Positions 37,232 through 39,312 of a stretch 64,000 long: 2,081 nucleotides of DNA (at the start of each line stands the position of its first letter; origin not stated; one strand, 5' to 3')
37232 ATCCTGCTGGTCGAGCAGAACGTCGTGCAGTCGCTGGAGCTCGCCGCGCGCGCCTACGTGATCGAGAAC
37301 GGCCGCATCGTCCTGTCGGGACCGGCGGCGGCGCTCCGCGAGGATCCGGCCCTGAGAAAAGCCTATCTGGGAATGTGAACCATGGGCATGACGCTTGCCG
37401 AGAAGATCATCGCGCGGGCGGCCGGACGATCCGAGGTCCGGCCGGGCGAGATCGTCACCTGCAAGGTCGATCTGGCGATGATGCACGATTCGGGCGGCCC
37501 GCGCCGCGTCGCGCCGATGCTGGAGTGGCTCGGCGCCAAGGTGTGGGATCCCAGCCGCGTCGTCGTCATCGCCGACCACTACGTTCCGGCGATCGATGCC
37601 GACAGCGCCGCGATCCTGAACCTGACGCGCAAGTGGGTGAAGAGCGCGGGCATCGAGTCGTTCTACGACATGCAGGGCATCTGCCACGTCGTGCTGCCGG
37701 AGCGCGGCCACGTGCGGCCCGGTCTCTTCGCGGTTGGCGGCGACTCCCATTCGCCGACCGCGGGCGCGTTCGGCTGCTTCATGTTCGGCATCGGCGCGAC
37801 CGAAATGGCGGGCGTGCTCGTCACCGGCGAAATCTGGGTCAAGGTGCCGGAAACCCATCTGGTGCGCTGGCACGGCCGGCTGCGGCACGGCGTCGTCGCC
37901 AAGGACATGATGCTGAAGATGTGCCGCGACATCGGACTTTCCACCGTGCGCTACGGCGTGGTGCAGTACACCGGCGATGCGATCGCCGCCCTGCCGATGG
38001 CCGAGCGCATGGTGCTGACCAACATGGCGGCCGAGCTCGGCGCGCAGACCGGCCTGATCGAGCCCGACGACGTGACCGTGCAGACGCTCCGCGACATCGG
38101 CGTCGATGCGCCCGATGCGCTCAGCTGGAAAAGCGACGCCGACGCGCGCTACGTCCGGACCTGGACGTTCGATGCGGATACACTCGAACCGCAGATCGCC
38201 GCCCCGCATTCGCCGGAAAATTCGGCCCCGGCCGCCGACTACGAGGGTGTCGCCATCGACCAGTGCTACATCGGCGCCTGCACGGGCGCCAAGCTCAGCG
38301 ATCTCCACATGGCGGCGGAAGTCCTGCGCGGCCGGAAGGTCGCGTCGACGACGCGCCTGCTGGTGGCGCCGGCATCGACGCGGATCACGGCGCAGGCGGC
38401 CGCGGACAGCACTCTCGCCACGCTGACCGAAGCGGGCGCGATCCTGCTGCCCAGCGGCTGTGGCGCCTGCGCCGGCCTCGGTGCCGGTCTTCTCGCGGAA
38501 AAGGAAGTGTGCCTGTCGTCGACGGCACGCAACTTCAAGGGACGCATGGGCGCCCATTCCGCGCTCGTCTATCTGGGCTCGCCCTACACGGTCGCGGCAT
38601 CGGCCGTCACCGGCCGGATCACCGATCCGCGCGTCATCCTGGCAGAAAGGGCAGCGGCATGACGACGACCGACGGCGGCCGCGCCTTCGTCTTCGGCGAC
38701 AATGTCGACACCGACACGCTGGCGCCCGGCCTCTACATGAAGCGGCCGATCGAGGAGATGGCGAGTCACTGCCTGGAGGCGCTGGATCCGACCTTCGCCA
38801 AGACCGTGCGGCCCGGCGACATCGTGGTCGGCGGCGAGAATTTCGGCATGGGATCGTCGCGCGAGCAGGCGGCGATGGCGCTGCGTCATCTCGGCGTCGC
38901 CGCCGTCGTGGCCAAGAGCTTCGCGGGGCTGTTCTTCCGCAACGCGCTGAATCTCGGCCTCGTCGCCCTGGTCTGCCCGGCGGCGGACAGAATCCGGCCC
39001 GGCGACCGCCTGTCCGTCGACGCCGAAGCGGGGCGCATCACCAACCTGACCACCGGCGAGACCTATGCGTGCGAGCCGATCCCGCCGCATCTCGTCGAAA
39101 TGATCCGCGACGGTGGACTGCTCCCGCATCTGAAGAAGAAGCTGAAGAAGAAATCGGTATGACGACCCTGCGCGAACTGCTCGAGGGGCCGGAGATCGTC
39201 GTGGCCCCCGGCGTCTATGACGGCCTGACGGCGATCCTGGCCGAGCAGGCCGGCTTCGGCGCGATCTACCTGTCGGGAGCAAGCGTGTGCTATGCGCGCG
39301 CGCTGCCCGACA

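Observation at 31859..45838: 13-gene catabolic operon of unknown substrate: GntR + Liv-type importer + aconitase-family hydratase pair + KRCGH lyase + HyuB/HyuA + Cys-less isochorismatase-like protein + FrdA/TcuA-like flavoprotein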

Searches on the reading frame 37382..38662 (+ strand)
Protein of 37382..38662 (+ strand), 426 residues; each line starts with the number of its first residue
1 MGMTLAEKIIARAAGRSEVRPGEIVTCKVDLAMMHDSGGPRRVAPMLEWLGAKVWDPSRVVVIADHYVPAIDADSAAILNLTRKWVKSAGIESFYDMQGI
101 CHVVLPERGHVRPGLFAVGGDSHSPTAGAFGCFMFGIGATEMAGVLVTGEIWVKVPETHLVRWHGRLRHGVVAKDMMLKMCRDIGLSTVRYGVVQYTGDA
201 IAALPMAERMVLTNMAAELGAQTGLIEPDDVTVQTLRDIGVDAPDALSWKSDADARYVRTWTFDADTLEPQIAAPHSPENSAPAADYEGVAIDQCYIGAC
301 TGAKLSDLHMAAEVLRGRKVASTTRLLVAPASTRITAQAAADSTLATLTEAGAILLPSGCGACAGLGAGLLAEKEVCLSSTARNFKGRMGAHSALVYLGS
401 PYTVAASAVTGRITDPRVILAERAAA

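Call 5: search_protein_families(library=pfam, proteins=[window:37382-38662:+])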
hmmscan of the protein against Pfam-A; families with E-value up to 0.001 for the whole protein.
window:37382-38662:+ (426 aa): 1 family
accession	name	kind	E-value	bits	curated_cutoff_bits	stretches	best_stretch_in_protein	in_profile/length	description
PF00330.25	Aconitase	-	1.8e-87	294.7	28.7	2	21-283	13-302/463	Aconitase family (aconitate hydratase)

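Call 8: search_protein_families(library=ncbifam, proteins=[window:37382-38662:+], max_evalue=0.00001)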
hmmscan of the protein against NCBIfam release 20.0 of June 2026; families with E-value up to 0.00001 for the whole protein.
window:37382-38662:+ (426 aa): 19 families
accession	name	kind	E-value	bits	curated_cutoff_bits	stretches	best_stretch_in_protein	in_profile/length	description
NF001614.1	PRK00402.1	subfamily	2.6e-160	533.6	385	1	3-417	1-415/415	aconitase/3-isopropylmalate dehydratase large subunit family protein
TIGR01343.1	hacA_fam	subfamily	9.3e-142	472.4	385.7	1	4-417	1-412/412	homoaconitate hydratase family protein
TIGR02086.1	IPMI_arch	subfamily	2.3e-134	448.2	410.15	1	3-417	1-410/411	3-isopropylmalate dehydratase/homoaconitate hydratase family large subunit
NF040615.1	HacA_Meth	equivalog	2.2e-124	415.4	550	1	3-415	1-417/419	homoaconitase large subunit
TIGR02083.1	LEU2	equivalog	2.5e-117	392.3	610.65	1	3-418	1-418/419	3-isopropylmalate dehydratase large subunit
NF009116.0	PRK12466.1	subfamily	1.8e-89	300.5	531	2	3-283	5-302/472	3-isopropylmalate dehydratase large subunit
NF005558.0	PRK07229.1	equivalog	1.3e-85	288.4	612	1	1-419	1-415/647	aconitate hydratase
NF004016.0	PRK05478.1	subfamily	1.3e-82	277.9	510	2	3-282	4-299/468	3-isopropylmalate dehydratase large subunit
TIGR01342.1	acon_putative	hypoth_equivalog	1e-73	248.6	719.15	1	4-419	1-412/655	putative aconitate hydratase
TIGR00170.1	leuC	equivalog_domain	1.3e-67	228.4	560.25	2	27-282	25-298/466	3-isopropylmalate dehydratase large subunit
TIGR00139.1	h_aconitase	equivalog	5.7e-67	226.6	529.9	2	250-421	278-459/709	homoaconitase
NF006690.0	PRK09238.1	equivalog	1.3e-39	135.9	782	2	250-414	650-812/852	bifunctional aconitate hydratase 2/2-methylisocitrate dehydratase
TIGR01340.1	aconitase_mito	equivalog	9.7e-36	123.4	825.35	1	87-414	122-473/745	aconitate hydratase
TIGR00117.1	acnB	equivalog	2.8e-27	94.9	1287.2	2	242-415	643-811/844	bifunctional aconitate hydratase 2/2-methylisocitrate dehydratase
NF009520.0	PRK12881.1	subfamily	1.2e-25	89.4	905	1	117-286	207-387/893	aconitate hydratase AcnA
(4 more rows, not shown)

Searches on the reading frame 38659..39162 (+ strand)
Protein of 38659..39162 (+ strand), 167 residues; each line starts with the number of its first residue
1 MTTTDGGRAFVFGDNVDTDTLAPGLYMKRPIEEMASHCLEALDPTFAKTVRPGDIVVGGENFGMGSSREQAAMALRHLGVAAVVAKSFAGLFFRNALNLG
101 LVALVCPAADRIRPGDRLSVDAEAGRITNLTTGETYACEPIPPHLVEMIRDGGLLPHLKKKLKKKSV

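Call 5: search_protein_families(library=pfam, proteins=[window:38659-39162:+])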
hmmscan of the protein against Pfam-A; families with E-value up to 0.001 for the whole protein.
window:38659-39162:+ (167 aa): 1 family
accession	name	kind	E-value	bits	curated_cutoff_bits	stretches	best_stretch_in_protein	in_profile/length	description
PF00694.25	Aconitase_C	-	8.1e-18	65.5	22.8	1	54-107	75-129/131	Aconitase C-terminal domain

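Call 8: search_protein_families(library=ncbifam, proteins=[window:38659-39162:+], max_evalue=0.00001)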
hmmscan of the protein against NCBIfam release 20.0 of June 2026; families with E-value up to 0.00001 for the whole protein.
window:38659-39162:+ (167 aa): 15 families
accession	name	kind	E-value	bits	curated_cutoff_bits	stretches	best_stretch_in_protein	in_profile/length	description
TIGR02087.1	LEUD_arch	subfamily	7e-54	181.8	108.95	1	7-161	1-157/157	LeuD/DmdB family oxidoreductase small subunit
NF040625.1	HacB2_Meth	equivalog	1.1e-46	158.3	230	1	7-160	6-158/161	homoaconitase small subunit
TIGR02084.1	leud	equivalog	4.1e-45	153.2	245.85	1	7-159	1-155/156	3-isopropylmalate dehydratase small subunit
NF040604.2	HacB_Meth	equivalog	7.1e-42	143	230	1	7-159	5-158/159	homoaconitase small subunit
NF010629.0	PRK14023.1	equivalog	3.4e-38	131.1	229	1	8-161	3-157/166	homoaconitate hydratase small subunit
TIGR00139.1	h_aconitase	equivalog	6.3e-24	84.3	529.9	1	9-108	535-637/709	homoaconitase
NF005558.0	PRK07229.1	equivalog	1.5e-21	76.6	612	1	12-161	478-644/647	aconitate hydratase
NF002458.0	PRK01641.1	subfamily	2.4e-19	69.7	167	1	2-110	5-125/202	3-isopropylmalate dehydratase small subunit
TIGR01342.1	acon_putative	hypoth_equivalog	2.3e-18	65.7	719.15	1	4-123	469-601/655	putative aconitate hydratase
TIGR00171.1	leuD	equivalog_domain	6e-12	45.8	116.25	1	51-107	68-124/188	3-isopropylmalate dehydratase small subunit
NF009520.0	PRK12881.1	subfamily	2.9e-09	35.2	905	1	54-121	764-836/893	aconitate hydratase AcnA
NF006757.0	PRK09277.1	subfamily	3.6e-09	34.9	686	1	54-107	759-812/888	aconitate hydratase AcnA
TIGR01340.1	aconitase_mito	equivalog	6.4e-09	34.7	825.35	1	55-119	625-692/745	aconitate hydratase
TIGR01341.1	aconitase_1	equivalog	3.2e-08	31.8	945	1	54-109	750-805/876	aconitate hydratase AcnA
TIGR02333.1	2met_isocit_dHY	equivalog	7.3e-06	24.2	1419.85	1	40-105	721-784/858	Fe/S-dependent 2-methylisocitrate dehydratase AcnD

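Call 27: search_solved_structures(query=window:38659-39162:+, max_evalue=0.00001, show_alignments=5)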
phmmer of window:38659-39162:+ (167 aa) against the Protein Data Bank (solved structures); distinct sequences matched with E-value up to 0.00001: 15.
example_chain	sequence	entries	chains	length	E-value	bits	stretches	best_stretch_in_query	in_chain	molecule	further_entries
3vba_A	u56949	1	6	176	3.4e-45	157.1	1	6-164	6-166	Isopropylmalate/citramalate isomerase small subunit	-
2pkp_A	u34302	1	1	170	1.6e-40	142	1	7-161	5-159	Homoaconitase small subunit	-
1v7l_A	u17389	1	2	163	6.8e-36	126.9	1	7-161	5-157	3-isopropylmalate dehydratase small subunit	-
2hcu_A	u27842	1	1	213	3e-11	46.8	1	43-111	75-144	3-isopropylmalate dehydratase small subunit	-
3h5e_A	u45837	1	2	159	5.4e-10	42.7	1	14-105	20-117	3-isopropylmalate dehydratase small subunit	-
3h5j_A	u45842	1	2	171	6.6e-10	42.4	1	14-105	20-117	3-isopropylmalate dehydratase small subunit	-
3h5h_A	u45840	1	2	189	8e-10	42.2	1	14-105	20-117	3-isopropylmalate dehydratase small subunit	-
3q3w_A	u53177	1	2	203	3.9e-09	39.9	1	49-107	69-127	3-isopropylmalate dehydratase small subunit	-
5acn_A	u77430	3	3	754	1.4e-08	38.1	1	55-121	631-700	ACONITASE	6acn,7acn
1b0k_A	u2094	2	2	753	3.7e-08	36.8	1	55-121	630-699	PROTEIN (ACONITASE) | MITOCHONDRIAL ACONITASE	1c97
1b0j_A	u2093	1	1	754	3.7e-08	36.8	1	55-121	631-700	ACONITATE HYDRATASE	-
1c96_A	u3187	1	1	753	3.7e-08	36.7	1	55-121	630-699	MITOCHONDRIAL ACONITASE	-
1b0m_A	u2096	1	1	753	5.1e-08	36.3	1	55-121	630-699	PROTEIN (ACONITASE)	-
1aco_A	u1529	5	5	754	2.5e-07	34.1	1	55-121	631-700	ACONITASE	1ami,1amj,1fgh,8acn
1nis_A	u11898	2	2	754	4.7e-07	33.2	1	55-121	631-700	ACONITASE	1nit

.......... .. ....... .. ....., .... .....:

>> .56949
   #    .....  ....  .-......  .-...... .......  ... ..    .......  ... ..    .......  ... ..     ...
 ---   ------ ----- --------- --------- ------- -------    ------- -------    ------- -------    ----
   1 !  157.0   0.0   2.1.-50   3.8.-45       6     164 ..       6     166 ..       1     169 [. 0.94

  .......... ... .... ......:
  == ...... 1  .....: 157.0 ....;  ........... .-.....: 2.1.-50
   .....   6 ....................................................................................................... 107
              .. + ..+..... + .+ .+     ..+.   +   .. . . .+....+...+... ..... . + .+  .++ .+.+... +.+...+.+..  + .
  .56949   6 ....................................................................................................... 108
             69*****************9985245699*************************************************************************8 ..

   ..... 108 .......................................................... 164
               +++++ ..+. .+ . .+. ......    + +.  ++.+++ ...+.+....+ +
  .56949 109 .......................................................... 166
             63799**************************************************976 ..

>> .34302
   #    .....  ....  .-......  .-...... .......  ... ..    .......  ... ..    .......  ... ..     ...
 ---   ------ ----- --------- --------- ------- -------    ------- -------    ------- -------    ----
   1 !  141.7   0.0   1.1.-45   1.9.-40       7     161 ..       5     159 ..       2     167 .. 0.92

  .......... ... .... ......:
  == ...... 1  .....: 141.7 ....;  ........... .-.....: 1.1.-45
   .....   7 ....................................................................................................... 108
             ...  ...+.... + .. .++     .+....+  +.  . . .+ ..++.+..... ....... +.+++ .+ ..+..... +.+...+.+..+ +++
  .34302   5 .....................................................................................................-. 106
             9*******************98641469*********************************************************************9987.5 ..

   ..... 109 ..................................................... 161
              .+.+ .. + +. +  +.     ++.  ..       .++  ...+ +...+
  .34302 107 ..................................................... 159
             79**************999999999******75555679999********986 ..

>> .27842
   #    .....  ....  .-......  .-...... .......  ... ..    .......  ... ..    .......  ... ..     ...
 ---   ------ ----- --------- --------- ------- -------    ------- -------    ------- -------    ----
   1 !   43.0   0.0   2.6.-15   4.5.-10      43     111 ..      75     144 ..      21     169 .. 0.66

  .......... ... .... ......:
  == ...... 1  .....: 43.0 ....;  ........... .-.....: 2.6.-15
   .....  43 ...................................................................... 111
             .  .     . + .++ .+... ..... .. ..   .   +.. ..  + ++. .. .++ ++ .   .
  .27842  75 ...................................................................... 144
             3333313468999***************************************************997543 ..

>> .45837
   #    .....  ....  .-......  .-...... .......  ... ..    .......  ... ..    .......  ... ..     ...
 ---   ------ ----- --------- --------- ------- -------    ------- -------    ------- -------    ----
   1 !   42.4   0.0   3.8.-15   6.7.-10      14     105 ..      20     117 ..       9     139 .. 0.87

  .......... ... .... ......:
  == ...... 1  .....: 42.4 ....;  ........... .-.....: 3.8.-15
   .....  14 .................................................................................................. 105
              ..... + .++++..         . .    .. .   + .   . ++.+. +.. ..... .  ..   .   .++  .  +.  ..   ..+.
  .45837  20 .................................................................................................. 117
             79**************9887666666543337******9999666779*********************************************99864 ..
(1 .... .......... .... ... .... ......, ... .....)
